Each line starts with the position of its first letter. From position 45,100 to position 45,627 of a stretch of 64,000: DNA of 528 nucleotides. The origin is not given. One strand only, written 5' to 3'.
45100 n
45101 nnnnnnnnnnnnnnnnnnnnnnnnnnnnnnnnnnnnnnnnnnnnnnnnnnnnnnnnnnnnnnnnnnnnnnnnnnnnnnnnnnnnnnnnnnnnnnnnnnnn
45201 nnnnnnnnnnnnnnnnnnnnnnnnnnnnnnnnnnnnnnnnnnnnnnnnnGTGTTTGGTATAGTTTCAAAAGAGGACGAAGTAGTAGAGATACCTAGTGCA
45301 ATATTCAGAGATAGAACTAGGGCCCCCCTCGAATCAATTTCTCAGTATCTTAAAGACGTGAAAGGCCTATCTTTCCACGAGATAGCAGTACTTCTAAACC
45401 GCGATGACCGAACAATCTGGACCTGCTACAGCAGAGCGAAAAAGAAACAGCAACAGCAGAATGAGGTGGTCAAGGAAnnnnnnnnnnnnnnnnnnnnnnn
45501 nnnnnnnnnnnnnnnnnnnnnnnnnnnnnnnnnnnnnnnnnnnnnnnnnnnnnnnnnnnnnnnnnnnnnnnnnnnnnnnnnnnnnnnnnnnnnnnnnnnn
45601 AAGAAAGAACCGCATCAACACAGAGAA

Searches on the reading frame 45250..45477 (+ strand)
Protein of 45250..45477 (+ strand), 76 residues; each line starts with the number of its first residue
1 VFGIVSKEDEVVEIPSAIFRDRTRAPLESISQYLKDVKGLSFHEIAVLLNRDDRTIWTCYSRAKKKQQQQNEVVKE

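Call 10: search_protein_families(library=pfam, proteins=[window:45250-45477:+], max_evalue=0.01)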
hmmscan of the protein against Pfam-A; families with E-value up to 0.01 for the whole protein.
window:45250-45477:+ (76 aa): 1 family
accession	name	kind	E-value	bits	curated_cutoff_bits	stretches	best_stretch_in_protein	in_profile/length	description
PF08281.18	Sigma70_r4_2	-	3e-05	24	25.7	1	34-66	21-53/54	Sigma-70, region 4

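Call 11: find_homologous_proteins(query=window:45250-45477:+, max_evalue=0.001)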
Query window:45250-45477:+ (76 aa): 152 proteins with E <= 0.001 among 152 candidates; the best 120 are listed.
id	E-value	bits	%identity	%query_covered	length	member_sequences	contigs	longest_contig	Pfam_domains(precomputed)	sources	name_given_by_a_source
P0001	2.8e-47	175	80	74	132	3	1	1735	PF08281.19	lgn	-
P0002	6.4e-47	173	69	80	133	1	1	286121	PF13936.13,PF08281.19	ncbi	-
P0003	4.4e-46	171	72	76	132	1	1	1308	PF13384.13,PF13936.13,PF08281.19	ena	-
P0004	4.7e-46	171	75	74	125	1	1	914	PF08281.19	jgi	jgi:hypothetical protein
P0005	6.4e-46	170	65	82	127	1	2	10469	PF08281.19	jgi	-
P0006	7.2e-46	170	71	74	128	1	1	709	PF08281.19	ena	-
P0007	2.9e-45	168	63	83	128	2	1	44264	PF13384.13,PF13936.13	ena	-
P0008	4.4e-45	168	67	83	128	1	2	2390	PF08281.19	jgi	jgi:DNA-directed RNA polymerase specialized sigma24 family protein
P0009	4.8e-45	167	71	74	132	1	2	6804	PF13936.13,PF08281.19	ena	-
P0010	1.8e-44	166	70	74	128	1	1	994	PF13384.13,PF08281.19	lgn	-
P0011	2.0e-44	166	75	75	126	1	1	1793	PF08281.19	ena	-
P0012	5.4e-44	164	71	76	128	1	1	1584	PF13936.13,PF08281.19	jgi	jgi:DNA-directed RNA polymerase specialized sigma24 family protein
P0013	1.1e-43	163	70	80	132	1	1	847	PF13936.13,PF08281.19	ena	-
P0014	4.6e-43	161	69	72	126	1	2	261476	PF13384.13,PF13936.13,PF08281.19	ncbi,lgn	-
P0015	7.9e-43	160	64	80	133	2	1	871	-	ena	-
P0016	3.9e-42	158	100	100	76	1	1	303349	-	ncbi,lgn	-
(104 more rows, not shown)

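Call 13: find_encoding_contigs(protein=P0016, flank=3000, max_places=3)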
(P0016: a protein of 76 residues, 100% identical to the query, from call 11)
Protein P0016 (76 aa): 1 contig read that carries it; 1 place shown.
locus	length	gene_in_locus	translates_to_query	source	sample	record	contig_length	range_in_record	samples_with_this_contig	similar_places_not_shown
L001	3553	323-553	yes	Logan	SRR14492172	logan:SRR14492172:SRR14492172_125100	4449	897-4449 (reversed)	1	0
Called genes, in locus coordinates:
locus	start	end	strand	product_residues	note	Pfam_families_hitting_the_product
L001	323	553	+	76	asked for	-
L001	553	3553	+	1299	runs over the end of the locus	?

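Call 14: find_encoding_contigs(protein=P0002, flank=6000, max_places=3)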
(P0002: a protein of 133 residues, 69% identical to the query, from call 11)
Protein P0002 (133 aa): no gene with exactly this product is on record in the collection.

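Call 15: find_encoding_contigs(protein=P0014, flank=6000, max_places=3)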
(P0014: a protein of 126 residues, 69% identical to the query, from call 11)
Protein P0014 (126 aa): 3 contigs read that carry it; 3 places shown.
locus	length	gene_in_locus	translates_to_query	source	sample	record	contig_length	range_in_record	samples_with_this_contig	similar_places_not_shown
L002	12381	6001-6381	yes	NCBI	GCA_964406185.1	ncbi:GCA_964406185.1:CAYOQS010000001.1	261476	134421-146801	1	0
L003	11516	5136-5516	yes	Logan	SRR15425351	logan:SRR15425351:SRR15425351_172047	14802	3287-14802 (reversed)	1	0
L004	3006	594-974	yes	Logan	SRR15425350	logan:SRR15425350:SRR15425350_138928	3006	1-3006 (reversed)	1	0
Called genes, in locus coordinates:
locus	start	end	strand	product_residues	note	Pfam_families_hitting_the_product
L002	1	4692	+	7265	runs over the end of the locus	PF05048:NosD, PF13229:Beta_helix, PF05048:NosD, PF13229:Beta_helix (weak), PF00354:Pentaxin (faint), PF13385:Laminin_G_3, PF13385:Laminin_G_3, PF13385:Laminin_G_3, +3 more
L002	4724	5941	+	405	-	-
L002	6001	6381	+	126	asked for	PF08281:Sigma70_r4_2 (faint), PF13384:HTH_23 (faint), PF13936:HTH_38 (faint)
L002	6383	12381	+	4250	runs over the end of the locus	PF13385:Laminin_G_3, PF06848:Disaggr_repeat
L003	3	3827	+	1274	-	?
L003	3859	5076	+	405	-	-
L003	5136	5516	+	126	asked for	PF08281:Sigma70_r4_2 (faint), PF13384:HTH_23 (faint), PF13936:HTH_38 (faint)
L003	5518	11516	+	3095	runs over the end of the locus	?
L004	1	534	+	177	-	?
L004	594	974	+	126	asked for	PF08281:Sigma70_r4_2 (faint), PF13384:HTH_23 (faint), PF13936:HTH_38 (faint)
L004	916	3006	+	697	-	?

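Call 17: find_related_loci(query=A1, collection=genome_contigs, flank=4000)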
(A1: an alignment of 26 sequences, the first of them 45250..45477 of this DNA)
Query A1 (76 aa) in genome_contigs; peptide patterns used: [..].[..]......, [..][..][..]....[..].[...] (x = any residue, [..] = any of these).
233 stretches matched a pattern; 219 encode a relative of the query (tblastn E <= 1e-3); the best 80 are kept; 80 distinct loci.
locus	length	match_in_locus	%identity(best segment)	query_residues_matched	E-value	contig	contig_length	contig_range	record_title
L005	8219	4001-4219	66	1-70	8e-29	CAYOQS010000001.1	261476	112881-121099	MAG TPA_asm: uncultured Methanosarcinales archaeon isolate SRP332253_co2_156 genome assembly, contig: NODE_14_length_261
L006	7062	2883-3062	75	7-66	9e-29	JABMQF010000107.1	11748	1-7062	MAG: Candidatus Woesearchaeota archaeon isolate bin.595 k141_5976023, whole genome shotgun sequence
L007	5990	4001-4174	78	9-66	6e-28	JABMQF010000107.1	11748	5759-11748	MAG: Candidatus Woesearchaeota archaeon isolate bin.595 k141_5976023, whole genome shotgun sequence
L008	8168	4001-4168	80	11-66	1e-26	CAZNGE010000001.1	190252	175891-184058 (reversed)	MAG TPA_asm: uncultured Methanosarcinales archaeon isolate binchicken_co151_55 genome assembly, contig: NODE_31_length_1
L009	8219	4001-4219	62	1-70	2e-26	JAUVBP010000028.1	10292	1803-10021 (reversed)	MAG: Candidatus Woesearchaeota archaeon isolate CSMAG_248 CSMAG_248_k127_14362451_length_10292_cov_8.0000, whole genome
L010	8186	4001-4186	69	6-67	3e-26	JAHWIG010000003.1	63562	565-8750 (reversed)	MAG: Candidatus Woesearchaeota archaeon isolate Yap5000.bin1.9 contig_176, whole genome shotgun sequence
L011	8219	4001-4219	60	1-70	4e-26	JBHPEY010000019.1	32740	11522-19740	Nanoarchaeota archaeon isolate SAG AM-311-I03 NODE_19_length_32740_cov_32.287747, whole genome shotgun sequence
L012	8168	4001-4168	71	14-69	8e-26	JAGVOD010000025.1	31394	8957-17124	MAG: archaeon isolate DeMMO3_27 c_000000032783, whole genome shotgun sequence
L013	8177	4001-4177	68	10-68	2e-25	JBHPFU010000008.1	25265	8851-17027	Nanoarchaeota archaeon isolate SAG AM-311-K19 NODE_8_length_25265_cov_32.639349, whole genome shotgun sequence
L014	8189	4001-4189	65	12-74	2e-25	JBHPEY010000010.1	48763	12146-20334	Nanoarchaeota archaeon isolate SAG AM-311-I03 NODE_10_length_48763_cov_28.928061, whole genome shotgun sequence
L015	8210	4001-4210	64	7-76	2e-25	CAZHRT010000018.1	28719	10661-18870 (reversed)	MAG TPA_asm: uncultured Methanosarcinales archaeon isolate binchicken_co28_95 genome assembly, contig: NODE_1170_length_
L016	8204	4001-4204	59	8-75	3e-25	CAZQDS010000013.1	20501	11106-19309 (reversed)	MAG TPA_asm: uncultured Methanosarcinales archaeon isolate SRP173033_co2_62 genome assembly, contig: NODE_1014_length_20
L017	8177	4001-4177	71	12-70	3e-25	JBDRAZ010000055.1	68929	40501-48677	MAG: archaeon isolate MEGAHIT-group-1.1032 k141_11823884, whole genome shotgun sequence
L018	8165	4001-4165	69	12-66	5e-25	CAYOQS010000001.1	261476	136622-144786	MAG TPA_asm: uncultured Methanosarcinales archaeon isolate SRP332253_co2_156 genome assembly, contig: NODE_14_length_261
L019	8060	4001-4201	58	7-73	1e-24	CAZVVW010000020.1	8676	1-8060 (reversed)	MAG TPA_asm: uncultured Methanosarcinales archaeon isolate binchicken_co141_318 genome assembly, contig: NODE_30275_leng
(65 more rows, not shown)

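Call 35: search_solved_structures(query=A1, max_evalue=1, show_alignments=2)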
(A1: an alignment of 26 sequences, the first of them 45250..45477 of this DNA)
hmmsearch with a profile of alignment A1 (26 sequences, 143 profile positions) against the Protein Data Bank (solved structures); distinct sequences matched with E-value up to 1: 4.
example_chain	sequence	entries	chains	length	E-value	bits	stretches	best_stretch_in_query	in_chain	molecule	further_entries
9u78_A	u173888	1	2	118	0.2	14.6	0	22-40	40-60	Single Chain Protein of De Novo Designed Helix Bundles-4EH2 with KDPV Loop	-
3op9_A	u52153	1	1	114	0.41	13.6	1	38-60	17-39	Pli0006 protein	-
9q1s_W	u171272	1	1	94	0.57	13.1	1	48-88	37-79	Large ribosomal subunit protein eL24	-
7ucj_W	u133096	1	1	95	0.58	13.1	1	48-88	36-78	Ribosomal protein L24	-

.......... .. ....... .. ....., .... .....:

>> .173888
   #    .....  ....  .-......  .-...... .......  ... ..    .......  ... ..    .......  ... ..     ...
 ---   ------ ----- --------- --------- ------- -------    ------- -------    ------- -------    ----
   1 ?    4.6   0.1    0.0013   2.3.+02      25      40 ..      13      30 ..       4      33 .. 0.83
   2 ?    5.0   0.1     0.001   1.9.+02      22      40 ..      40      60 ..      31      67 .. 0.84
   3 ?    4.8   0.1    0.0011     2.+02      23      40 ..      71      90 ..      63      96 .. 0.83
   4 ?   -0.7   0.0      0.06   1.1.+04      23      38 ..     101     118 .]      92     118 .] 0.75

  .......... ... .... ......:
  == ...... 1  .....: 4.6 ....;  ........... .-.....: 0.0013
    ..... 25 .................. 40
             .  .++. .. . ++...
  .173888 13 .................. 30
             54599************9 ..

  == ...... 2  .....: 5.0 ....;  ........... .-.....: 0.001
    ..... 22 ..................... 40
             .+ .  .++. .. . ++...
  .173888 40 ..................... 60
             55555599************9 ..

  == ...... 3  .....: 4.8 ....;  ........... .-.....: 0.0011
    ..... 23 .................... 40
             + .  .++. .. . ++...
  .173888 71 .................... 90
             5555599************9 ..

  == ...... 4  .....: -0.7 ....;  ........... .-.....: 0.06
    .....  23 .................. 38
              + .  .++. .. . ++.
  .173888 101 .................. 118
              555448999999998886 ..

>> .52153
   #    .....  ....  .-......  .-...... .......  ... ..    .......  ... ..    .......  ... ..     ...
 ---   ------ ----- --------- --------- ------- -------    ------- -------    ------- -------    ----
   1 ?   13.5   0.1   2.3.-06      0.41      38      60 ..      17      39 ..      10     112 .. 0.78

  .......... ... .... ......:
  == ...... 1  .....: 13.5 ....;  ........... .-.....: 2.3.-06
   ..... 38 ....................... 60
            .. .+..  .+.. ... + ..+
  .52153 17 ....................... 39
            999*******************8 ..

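Call 36: search_protein_families(library=ncbifam, proteins=[window:45250-45477:+], max_evalue=1)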
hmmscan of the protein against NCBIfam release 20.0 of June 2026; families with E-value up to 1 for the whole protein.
window:45250-45477:+ (76 aa): 11 families
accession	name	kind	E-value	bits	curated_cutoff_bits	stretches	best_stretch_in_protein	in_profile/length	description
NF007214.0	PRK09636.1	subfamily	0.00063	19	271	1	25-72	117-164/293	RNA polymerase sigma factor SigJ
NF005385.0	PRK06930.1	subfamily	0.0016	18.2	136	1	34-72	125-163/170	positive control sigma-like factor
NF006147.0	PRK08295.1-4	equivalog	0.0045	16.6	212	1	28-70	160-199/201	RNA polymerase factor sigma-70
NF058625.1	sigma_PG0214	equivalog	0.0062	16.3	130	1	33-70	123-160/170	GFO_1088 family ECF-type sigma factor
TIGR02950.1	SigM_subfam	subfamily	0.0087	15.9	147.95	1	33-70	120-157/159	RNA polymerase sigma factor, SigM family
NF006145.0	PRK08295.1-2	equivalog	0.012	14.9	212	1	4-69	147-208/213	RNA polymerase sporulation sigma factor SigH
TIGR02957.1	SigX4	subfamily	0.02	14.1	323.25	1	25-72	110-157/281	RNA polymerase sigma-70 factor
TIGR02859.1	spore_sigH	equivalog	0.038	13.4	294.8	1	5-69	135-195/198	RNA polymerase sporulation sigma factor SigH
NF007219.0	PRK09639.1-4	subfamily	0.041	13.9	276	1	33-70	132-169/176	RNA polymerase sigma factor SigX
TIGR02984.1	Sig-70_plancto1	subfamily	0.066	12.8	183.75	1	34-68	151-185/189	RNA polymerase sigma-70 factor, Planctomycetaceae-specific subfamily 1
NF007213.0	PRK09635.1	equivalog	0.14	11.4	317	1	22-70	117-165/290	RNA polymerase sigma factor SigI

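Call 37: predict_structure(alignment_id=A1)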
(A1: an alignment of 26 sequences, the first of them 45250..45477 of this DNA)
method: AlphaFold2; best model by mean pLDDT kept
length: 76 residues; sequences in the alignment: 26
mean_pLDDT: 88.7   pTM: 0.72
mean pLDDT of the five models: 88.7, 87.9, 87.7, 86.6, 86.3
residues with pLDDT >= 90: 52; 70-90: 15; 50-70: 8; < 50: 1
segments of 3 or more residues with pLDDT < 50: none
pLDDT, mean of each block of 10 residues (from residue 1): 60 92 94 97 96 98 92 76
secondary structure, 60 per line:
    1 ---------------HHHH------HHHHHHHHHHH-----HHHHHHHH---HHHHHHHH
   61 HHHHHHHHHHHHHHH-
elements in order: H16-19 H26-36 H42-49 H53-75

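Call 45: fold_search(model_id=the predicted structure, library=pdb)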
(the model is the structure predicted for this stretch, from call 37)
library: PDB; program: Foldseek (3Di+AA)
matches with E <= 10: 624; with E <= 0.001: 0
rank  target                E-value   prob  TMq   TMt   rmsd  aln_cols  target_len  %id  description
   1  5fgm                  1.5e-02  1.00  0.65  0.75   4.1        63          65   21  Streptomyces coelicolor SigR region 4 (released 2016-03-02)
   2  8z6g_D                3.3e-02  1.00  0.56  0.25  11.7        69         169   22  the AlgU-MucAcyto complex structure in Pseudomonas aeruginosa (released 2024-05-08)
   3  2h27_A                5.5e-02  1.00  0.53  0.57   2.7        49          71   26  Crystal Structure of Escherichia coli SigmaE Region 4 Bound to its-35 Element DNA (released 2006-08-22)
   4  2h27_D                6.3e-02  1.00  0.53  0.58   2.7        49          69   26  Crystal Structure of Escherichia coli SigmaE Region 4 Bound to its-35 Element DNA (released 2006-08-22)
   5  9a7s_A                6.3e-02  1.00  0.68  0.21  15.5        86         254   20  Integrative model of RPSD-RPOB by crosslinking MS and deep learning (released 2024-09-18)
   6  6jcx_F                8.1e-02  1.00  0.56  0.24   3.6        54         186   18  Mycobacterium tuberculosis transcription initiation complex with ECF sigma factor sigma H and 6nt RNA (released 2019-05-29)
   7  3vep_D                8.1e-02  0.99  0.58  0.64   9.1        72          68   19  Crystal structure of SigD4 in complex with its negative regulator RsdA (released 2013-02-13)
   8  8z6g_B                8.6e-02  0.99  0.53  0.24  10.7        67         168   22  the AlgU-MucAcyto complex structure in Pseudomonas aeruginosa (released 2024-05-08)
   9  7qh5_B                9.2e-02  1.00  0.52  0.13   0.8        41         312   24  The crystal structure of the sigma factor SigG1 from Streptomyces tsukubaensis NRRL18488 (released 2022-12-21)
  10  3vep_H                9.2e-02  0.99  0.58  0.61   9.0        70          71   20  Crystal structure of SigD4 in complex with its negative regulator RsdA (released 2013-02-13)
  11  1or7_A                1.0e-01  1.00  0.56  0.25   2.2        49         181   24  Crystal Structure of Escherichia coli sigmaE with the Cytoplasmic Domain of its Anti-sigma RseA (released 2003-04-15)
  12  6in7_B                1.2e-01  1.00  0.56  0.25   1.0        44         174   20  Crystal structure of AlgU in complex with MucA(cyto) (released 2019-07-24)
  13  1or7_B                1.2e-01  1.00  0.64  0.31   2.5        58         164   22  Crystal Structure of Escherichia coli sigmaE with the Cytoplasmic Domain of its Anti-sigma RseA (released 2003-04-15)
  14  6jcy_F                1.2e-01  1.00  0.59  0.29   3.7        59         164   17  Mycobacterium tuberculosis RNA polymerase transcription initiation open complex with a chimeric ECF sigma factor sigH/ (released 2019-05-29)
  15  6kon_F                1.3e-01  1.00  0.64  0.29   4.1        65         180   17  Mycobacterium tuberculosis initial transcription complex comprising sigma H and 5'-OH RNA of 5 nt (released 2020-03-11)
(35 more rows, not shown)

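Call 73: list_cluster_members(proteins=[P0016, P0121, P0175])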
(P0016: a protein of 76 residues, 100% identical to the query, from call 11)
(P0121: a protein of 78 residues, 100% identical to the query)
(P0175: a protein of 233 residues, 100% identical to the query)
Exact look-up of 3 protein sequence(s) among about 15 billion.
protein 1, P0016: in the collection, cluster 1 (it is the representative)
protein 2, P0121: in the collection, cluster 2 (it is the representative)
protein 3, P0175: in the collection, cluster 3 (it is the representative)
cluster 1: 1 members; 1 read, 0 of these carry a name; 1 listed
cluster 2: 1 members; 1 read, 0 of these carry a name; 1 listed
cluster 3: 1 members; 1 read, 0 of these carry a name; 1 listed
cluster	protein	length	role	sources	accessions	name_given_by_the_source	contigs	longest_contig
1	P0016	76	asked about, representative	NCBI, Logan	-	-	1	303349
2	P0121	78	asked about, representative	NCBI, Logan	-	-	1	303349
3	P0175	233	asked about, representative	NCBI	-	-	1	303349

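Call 79: search_protein_representatives(alignment_id=A1)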
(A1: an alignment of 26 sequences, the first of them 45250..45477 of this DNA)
Query: 26 sequences, 143 profile positions. Proteins with E-value up to 0.001 (for the whole library): 2171; up to 1e-10: 1942; up to 1e-30: 467. The best 150 are listed.
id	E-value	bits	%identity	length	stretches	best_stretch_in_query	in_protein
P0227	5.9e-92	321.1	-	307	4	7-75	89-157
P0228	2.6e-76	270.4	-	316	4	15-71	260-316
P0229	1.6e-72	258.1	-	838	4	8-76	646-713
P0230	3.1e-72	257.2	-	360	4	14-73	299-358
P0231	2.1e-70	251.2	-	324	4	12-70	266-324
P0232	2.8e-70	250.8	-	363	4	15-86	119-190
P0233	4.6e-70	250.1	-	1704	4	10-95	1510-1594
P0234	2.1e-67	241.5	-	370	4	13-84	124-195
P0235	1.1e-66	239.2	-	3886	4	6-80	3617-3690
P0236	2.6e-66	238.0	-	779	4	6-74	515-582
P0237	6.9e-65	233.3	-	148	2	9-76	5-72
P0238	2.8e-64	231.4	-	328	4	14-109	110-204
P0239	9.0e-63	226.5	-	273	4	13-73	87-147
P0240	6.6e-62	223.7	-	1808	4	14-91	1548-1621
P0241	6.3e-61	220.5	-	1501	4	14-89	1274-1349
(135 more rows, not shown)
